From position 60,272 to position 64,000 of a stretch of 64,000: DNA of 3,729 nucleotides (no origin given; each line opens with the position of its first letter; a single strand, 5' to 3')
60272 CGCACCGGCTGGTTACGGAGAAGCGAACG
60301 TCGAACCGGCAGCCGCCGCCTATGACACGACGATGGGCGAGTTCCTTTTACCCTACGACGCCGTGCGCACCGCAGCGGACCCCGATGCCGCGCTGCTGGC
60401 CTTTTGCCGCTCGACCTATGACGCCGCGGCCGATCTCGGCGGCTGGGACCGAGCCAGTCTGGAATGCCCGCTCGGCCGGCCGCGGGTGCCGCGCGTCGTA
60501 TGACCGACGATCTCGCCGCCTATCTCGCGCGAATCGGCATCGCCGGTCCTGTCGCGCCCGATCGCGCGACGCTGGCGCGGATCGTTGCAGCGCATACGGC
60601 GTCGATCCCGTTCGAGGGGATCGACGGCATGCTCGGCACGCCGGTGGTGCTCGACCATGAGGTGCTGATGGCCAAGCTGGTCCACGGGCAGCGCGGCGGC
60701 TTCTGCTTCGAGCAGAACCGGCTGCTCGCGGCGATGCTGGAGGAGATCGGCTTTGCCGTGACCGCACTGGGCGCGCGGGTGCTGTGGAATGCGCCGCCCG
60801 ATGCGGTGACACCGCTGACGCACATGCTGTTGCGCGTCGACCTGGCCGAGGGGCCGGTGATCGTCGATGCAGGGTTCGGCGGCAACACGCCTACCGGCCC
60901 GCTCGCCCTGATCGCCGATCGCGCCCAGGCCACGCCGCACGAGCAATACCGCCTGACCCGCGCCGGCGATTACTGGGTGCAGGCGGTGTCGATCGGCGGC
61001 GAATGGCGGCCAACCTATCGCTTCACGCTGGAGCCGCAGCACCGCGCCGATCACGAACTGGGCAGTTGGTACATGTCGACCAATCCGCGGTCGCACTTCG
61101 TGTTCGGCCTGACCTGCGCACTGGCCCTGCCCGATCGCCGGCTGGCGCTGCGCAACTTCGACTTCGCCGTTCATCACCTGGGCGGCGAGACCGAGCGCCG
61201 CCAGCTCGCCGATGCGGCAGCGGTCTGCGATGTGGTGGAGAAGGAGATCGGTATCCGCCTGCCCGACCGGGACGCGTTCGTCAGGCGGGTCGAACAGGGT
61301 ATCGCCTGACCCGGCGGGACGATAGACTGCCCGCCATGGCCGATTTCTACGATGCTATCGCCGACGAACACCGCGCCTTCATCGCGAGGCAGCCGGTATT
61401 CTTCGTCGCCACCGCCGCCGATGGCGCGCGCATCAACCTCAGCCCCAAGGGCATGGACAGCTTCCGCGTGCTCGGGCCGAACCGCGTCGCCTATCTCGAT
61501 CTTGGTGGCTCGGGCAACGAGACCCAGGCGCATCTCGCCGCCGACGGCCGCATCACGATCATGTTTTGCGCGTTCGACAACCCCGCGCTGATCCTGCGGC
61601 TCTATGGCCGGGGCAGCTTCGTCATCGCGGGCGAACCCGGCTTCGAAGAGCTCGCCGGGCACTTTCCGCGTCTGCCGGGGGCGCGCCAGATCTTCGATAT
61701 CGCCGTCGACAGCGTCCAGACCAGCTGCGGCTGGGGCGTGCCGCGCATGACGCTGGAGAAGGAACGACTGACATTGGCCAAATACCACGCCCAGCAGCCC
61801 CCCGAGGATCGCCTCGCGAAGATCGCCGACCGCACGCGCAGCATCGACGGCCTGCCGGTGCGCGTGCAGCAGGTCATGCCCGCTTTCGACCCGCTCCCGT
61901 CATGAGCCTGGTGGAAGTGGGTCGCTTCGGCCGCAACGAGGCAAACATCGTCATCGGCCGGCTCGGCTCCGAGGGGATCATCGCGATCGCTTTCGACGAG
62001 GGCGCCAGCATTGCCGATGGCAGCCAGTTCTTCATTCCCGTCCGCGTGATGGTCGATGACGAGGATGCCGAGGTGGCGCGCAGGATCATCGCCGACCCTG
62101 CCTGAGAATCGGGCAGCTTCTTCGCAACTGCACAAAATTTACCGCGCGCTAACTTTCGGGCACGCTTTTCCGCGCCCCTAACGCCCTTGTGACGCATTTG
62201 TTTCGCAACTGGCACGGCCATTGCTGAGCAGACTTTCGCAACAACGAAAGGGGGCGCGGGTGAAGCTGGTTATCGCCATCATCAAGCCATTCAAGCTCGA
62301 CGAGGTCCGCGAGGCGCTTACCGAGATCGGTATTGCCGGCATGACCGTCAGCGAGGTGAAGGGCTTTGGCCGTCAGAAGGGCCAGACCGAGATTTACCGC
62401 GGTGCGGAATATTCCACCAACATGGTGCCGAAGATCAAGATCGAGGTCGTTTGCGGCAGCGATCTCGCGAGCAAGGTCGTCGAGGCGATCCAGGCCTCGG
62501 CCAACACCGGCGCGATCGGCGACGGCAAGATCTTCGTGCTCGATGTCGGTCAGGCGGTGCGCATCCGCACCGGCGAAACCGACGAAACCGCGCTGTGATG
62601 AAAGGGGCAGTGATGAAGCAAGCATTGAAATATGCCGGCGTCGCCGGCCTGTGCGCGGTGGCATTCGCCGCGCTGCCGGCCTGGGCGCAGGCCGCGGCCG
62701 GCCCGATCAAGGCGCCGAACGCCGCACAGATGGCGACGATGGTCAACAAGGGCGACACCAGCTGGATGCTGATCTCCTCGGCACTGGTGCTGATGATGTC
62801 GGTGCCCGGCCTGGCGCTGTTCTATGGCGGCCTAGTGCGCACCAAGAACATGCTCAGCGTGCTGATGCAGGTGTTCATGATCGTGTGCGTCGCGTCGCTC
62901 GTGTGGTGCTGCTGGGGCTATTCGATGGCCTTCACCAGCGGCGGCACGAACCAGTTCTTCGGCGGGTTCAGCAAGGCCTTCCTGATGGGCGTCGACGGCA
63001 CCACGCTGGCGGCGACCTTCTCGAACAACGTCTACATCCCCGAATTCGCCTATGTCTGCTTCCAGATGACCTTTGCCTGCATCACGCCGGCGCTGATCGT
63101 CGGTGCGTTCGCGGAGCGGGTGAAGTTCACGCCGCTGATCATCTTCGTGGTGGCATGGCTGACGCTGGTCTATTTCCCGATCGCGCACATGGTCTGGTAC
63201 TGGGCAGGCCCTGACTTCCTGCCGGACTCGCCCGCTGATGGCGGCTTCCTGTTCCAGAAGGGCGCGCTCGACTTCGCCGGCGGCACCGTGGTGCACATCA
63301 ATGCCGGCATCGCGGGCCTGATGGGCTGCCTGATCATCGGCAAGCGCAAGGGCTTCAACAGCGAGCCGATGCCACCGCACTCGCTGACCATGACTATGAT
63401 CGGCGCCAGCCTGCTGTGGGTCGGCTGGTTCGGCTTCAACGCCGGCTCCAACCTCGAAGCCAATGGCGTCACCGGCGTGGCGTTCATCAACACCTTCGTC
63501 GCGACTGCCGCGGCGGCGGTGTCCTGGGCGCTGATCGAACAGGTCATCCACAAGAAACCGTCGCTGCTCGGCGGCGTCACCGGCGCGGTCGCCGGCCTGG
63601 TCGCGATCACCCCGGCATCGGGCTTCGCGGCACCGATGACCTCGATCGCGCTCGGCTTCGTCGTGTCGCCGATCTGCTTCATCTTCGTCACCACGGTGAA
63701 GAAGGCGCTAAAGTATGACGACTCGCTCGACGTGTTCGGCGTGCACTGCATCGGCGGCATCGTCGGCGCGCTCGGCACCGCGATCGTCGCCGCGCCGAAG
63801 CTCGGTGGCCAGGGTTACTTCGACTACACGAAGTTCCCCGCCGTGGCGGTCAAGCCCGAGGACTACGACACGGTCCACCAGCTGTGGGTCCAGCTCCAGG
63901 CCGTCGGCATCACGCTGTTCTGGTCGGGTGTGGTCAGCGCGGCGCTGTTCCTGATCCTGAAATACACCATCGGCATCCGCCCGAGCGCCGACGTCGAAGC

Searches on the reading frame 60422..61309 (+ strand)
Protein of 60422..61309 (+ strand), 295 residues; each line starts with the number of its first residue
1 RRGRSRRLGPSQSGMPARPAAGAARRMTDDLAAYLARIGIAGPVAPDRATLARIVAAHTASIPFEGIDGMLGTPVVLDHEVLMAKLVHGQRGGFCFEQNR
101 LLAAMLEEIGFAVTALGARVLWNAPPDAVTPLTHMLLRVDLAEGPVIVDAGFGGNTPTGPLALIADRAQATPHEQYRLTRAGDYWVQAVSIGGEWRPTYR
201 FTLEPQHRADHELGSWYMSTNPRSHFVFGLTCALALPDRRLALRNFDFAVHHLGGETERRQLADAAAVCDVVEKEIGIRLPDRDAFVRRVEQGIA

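Call 85: search_protein_families(library=pfam, proteins=[window:60422-61309:+], max_evalue=0.0001)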
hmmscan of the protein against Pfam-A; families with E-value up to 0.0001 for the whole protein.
window:60422-61309:+ (295 aa): 1 family
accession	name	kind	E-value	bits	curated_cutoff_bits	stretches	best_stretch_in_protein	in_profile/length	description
PF00797.23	Acetyltransf_2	-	2.3e-70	237.5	22.8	1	49-281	3-236/240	N-acetyltransferase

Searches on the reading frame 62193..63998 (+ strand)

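Call 85: search_protein_families(library=pfam, proteins=[window:62193-63998:+], max_evalue=0.0001)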
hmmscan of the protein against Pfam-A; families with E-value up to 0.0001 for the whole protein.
window:62193-63998:+ (602 aa): 1 family
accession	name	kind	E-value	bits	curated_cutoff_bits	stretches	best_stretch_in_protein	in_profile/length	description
PF00909.26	Ammonium_transp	-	4.4e-104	348.8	23.2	1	191-601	2-384/399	Ammonium Transporter Family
